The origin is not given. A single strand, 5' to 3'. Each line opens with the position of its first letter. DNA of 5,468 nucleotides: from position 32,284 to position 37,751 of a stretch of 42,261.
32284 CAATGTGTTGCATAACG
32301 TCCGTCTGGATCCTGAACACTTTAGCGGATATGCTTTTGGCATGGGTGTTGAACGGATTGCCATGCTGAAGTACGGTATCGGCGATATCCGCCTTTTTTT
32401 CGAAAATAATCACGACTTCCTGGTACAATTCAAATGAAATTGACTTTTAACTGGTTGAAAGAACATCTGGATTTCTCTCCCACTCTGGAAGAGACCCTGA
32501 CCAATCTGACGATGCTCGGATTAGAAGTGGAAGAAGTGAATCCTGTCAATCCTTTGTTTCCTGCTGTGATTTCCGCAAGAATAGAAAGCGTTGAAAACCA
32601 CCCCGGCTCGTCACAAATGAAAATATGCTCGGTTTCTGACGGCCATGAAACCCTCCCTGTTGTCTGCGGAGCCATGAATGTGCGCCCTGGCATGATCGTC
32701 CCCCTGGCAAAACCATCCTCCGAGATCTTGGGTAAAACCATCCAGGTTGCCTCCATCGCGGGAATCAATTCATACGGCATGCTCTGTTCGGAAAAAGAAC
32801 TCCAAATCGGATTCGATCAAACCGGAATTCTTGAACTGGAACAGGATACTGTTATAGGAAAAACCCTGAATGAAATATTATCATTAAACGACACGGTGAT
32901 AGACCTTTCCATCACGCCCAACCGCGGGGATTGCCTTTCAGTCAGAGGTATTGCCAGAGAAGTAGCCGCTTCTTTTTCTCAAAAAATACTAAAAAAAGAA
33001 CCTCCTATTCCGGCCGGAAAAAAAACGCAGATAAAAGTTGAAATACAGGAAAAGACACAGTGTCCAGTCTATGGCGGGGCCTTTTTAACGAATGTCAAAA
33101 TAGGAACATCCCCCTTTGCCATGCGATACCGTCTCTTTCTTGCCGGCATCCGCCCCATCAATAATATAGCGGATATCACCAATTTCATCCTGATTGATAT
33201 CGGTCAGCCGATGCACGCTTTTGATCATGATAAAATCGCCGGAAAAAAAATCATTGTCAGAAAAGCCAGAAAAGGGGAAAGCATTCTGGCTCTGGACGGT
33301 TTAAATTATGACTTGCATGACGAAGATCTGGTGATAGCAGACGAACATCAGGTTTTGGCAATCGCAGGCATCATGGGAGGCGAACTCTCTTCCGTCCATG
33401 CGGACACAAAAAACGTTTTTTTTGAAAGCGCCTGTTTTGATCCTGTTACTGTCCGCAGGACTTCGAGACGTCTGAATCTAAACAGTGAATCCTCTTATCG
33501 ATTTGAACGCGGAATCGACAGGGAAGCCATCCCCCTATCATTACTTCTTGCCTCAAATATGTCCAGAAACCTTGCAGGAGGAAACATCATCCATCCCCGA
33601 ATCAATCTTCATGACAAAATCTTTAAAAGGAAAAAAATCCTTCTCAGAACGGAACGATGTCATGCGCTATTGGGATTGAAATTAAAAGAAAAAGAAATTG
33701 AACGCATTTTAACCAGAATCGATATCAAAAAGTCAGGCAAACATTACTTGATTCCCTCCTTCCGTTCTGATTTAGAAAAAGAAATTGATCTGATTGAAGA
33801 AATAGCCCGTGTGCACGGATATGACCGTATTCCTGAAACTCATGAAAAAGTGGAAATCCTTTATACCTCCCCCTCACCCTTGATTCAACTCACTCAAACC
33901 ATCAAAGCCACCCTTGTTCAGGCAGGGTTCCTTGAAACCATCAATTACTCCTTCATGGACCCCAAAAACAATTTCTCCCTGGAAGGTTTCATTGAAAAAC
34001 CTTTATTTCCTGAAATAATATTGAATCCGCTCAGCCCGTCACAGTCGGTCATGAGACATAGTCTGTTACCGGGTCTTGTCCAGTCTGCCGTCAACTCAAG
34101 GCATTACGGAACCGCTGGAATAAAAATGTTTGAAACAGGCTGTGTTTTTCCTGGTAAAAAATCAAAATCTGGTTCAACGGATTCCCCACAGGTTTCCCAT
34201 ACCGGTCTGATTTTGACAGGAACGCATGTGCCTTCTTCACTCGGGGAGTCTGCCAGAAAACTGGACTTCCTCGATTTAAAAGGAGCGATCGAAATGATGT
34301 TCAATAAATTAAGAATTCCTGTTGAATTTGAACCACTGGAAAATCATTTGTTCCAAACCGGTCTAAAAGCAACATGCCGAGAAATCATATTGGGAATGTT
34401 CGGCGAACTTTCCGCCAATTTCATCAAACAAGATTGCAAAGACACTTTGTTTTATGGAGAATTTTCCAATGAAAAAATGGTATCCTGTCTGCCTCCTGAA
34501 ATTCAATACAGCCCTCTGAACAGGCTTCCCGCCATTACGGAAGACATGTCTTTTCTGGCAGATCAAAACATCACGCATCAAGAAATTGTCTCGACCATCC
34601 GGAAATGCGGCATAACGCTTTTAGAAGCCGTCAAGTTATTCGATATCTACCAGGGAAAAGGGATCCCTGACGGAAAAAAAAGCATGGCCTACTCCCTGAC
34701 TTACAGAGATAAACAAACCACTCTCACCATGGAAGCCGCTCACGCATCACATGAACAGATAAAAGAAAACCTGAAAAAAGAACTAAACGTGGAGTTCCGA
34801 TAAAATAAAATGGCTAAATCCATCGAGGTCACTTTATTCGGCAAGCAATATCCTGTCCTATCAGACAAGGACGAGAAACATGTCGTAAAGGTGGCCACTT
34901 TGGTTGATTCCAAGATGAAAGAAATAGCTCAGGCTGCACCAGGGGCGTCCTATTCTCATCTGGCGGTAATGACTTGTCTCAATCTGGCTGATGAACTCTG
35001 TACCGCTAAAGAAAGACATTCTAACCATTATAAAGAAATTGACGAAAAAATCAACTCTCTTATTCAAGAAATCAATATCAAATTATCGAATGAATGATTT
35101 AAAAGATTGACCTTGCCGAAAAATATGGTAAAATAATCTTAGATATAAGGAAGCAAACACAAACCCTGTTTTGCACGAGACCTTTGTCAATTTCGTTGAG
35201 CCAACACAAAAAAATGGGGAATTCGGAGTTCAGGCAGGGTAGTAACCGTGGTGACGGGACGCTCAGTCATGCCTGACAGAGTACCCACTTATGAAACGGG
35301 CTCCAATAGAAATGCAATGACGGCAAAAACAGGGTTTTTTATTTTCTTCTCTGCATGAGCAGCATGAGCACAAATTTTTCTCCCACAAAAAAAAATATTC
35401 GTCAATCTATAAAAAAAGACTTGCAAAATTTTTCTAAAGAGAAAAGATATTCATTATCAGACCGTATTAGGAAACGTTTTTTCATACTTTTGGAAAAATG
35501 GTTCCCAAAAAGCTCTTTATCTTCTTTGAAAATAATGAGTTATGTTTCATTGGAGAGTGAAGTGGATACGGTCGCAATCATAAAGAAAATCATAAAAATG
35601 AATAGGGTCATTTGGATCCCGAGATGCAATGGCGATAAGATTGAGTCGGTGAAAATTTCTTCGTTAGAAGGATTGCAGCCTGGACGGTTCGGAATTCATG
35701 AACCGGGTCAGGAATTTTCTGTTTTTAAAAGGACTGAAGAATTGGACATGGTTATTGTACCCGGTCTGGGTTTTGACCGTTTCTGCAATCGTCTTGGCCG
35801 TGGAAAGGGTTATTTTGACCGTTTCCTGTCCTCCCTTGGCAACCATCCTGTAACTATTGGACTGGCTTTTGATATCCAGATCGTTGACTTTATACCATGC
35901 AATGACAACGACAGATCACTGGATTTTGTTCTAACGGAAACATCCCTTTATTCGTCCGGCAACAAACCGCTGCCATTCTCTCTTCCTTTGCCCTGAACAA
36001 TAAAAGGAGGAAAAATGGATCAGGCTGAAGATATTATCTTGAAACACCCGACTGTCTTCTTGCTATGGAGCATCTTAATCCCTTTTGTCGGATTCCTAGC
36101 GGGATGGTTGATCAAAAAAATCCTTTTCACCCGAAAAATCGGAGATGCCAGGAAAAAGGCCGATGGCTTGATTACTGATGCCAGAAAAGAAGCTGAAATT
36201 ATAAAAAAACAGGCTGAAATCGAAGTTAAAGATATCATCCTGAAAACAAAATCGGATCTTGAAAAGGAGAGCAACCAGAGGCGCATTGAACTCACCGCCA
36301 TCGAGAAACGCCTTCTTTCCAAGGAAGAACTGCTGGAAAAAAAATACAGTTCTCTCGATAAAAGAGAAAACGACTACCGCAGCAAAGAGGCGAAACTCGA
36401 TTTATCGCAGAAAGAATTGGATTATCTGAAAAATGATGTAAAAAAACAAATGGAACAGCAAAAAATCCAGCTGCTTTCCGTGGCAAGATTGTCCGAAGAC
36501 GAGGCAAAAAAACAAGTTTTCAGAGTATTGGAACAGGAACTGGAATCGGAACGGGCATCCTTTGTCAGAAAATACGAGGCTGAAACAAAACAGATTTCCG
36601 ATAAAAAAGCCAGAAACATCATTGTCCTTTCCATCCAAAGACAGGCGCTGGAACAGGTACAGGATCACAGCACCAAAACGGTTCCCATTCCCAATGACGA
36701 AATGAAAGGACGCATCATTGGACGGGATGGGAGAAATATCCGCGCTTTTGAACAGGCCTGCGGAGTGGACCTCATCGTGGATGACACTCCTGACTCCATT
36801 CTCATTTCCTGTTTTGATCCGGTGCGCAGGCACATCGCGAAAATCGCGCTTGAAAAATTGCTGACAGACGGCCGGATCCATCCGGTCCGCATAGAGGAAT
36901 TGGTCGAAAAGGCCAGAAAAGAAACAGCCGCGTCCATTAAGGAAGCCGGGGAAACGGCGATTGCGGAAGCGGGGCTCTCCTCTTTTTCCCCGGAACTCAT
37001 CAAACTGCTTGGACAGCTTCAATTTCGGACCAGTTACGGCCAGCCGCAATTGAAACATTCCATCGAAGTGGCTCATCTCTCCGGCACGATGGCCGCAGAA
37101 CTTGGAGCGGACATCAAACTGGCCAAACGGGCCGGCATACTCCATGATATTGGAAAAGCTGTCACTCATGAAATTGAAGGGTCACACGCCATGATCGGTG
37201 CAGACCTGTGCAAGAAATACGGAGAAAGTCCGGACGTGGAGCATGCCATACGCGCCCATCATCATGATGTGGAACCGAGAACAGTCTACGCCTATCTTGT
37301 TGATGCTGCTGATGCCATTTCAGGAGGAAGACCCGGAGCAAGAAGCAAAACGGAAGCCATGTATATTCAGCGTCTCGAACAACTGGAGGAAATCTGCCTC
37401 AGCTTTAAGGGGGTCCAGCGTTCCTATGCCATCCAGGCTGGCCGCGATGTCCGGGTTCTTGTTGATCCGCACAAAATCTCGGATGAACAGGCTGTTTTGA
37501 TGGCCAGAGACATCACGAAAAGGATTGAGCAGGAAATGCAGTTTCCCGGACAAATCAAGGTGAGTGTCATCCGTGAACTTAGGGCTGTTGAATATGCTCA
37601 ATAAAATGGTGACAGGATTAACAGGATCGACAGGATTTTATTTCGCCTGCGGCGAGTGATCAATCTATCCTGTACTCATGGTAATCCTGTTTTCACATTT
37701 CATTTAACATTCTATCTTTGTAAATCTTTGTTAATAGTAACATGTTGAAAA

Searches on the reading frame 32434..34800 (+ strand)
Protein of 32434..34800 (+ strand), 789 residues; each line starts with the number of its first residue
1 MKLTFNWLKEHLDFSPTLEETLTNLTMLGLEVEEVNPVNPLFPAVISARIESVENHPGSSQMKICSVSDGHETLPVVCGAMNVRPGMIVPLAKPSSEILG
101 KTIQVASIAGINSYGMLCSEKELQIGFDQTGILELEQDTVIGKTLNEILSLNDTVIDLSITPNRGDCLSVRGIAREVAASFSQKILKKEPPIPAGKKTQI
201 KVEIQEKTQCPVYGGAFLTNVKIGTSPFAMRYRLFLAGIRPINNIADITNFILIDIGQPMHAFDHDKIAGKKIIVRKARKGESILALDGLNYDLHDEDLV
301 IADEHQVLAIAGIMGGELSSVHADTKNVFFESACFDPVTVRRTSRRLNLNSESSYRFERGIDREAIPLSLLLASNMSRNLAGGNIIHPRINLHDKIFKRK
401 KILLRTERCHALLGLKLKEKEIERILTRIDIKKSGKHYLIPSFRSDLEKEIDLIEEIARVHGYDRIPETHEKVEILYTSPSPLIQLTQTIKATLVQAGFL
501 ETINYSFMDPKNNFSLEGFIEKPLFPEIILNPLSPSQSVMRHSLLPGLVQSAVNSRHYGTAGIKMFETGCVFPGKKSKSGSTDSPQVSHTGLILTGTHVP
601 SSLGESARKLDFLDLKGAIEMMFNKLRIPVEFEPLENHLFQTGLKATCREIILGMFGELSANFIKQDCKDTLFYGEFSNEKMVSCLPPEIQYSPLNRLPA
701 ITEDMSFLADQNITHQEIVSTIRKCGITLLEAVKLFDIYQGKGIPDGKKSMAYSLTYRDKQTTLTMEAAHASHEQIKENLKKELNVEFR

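Call 12: search_protein_families(library=pfam, proteins=[window:32434-34800:+], max_evalue=0.001)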
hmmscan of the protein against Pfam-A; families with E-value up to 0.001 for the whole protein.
window:32434-34800:+ (789 aa): 5 families
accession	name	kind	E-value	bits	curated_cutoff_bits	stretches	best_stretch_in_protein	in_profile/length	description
PF03483.22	B3_4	-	3.3e-63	212.8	29.3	1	209-382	1-174/174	B3/4 domain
PF17759.6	tRNA_synthFbeta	-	2.8e-34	118.9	22.4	1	466-666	1-200/214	Phenylalanyl tRNA synthetase beta chain CLM domain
PF03147.19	FDX-ACB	-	5.4e-27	94.5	31.1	1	697-789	2-94/94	Ferredoxin-fold anticodon binding domain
PF03484.21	B5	-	1.2e-16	61.1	28.6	1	403-463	2-67/67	tRNA synthetase B5 domain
PF01588.26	tRNA_bind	-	2.1e-12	47.4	27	1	48-143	4-95/96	Putative tRNA binding domain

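Call 55: find_homologous_proteins(query=window:32434-34800:+, max_evalue=1e-50)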
Query window:32434-34800:+ (789 aa): 7997 proteins with E <= 1e-50 among 8000 candidates; the best 120 are listed.
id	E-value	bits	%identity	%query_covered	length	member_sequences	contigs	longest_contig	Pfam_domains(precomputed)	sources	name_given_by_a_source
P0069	0.0e+0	1772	100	100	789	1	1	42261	PF03483.23,PF03147.20,PF03484.22,PF17759.7,PF01588.27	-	-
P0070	7.2e-250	850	50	100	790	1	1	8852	PF03483.23,PF03147.20,PF03484.22,PF17759.7,PF01588.27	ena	-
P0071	2.2e-244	831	49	100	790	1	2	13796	PF03483.23,PF03147.20,PF03484.22,PF17759.7,PF01588.27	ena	-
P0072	5.5e-243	827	50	100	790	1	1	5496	PF03483.23,PF03147.20,PF03484.22,PF17759.7,PF01588.27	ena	-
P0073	1.1e-235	803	48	100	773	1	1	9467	PF03483.23,PF03147.20,PF03484.22,PF17759.7,PF01588.27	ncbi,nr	ncbi:phenylalanine--tRNA ligase subunit beta [bacterium B13(2017)]|nr:phenylalanine--tRNA ligase sub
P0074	9.7e-234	796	48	100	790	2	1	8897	PF03483.23,PF03147.20,PF03484.22,PF17759.7,PF01588.27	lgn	-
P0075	2.3e-227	775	49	100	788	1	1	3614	PF03483.23,PF03147.20,PF03484.22,PF17759.7,PF01588.27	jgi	jgi:phenylalanyl-tRNA synthetase beta chain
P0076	5.1e-221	754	48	100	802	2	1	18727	PF03483.23,PF03147.20,PF03484.22,PF17759.7,PF01588.27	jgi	-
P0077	1.2e-217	743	45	100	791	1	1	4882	PF03483.23,PF03147.20,PF03484.22,PF17759.7,PF01588.27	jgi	-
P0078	1.5e-196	673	45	89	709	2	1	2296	PF03483.23,PF03147.20,PF03484.22,PF17759.7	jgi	jgi:phenylalanyl-tRNA synthetase beta chain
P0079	1.8e-171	590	40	100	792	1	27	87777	PF03483.23,PF03147.20,PF03484.22,PF17759.7,PF01588.27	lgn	-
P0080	2.7e-171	590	43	84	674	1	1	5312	PF03483.23,PF03484.22,PF17759.7,PF01588.27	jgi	-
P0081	1.6e-166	574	40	99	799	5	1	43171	PF03483.23,PF03147.20,PF03484.22,PF17759.7,PF01588.27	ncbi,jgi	-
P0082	2.1e-162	560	39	100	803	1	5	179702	PF03483.23,PF03147.20,PF03484.22,PF17759.7,PF01588.27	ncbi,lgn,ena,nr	ncbi:MAG: phenylalanine--tRNA ligase subunit beta [Candidatus Aureabacteria bacterium]|nr:phenylalan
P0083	4.1e-162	559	40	100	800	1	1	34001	PF03483.23,PF03147.20,PF03484.22,PF17759.7,PF01588.27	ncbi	-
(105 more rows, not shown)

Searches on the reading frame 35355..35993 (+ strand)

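Call 89: search_protein_families(library=pfam, proteins=[window:35355-35993:+], max_evalue=0.0001)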
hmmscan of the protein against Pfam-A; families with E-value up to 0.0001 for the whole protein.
window:35355-35993:+ (213 aa): 1 family
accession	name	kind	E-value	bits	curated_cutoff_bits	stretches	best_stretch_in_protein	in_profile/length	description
PF01812.26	5-FTHF_cyc-lig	-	6.3e-37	127.7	27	1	12-195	1-186/186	5-formyltetrahydrofolate cyclo-ligase family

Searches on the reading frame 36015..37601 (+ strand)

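Call 89: search_protein_families(library=pfam, proteins=[window:36015-37601:+], max_evalue=0.0001)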
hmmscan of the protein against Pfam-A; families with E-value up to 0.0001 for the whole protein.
window:36015-37601:+ (529 aa): 3 families
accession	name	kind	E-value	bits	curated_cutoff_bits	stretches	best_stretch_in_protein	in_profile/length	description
PF12072.13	RNase_Y_N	-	8.9e-49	166.1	32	1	17-213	4-200/201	RNase Y N-terminal region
PF01966.28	HD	-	2.9e-19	69.9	22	1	347-436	3-114/116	HD domain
PF00013.35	KH_1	-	6.2e-08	32.7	21.5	1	220-279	1-64/66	KH domain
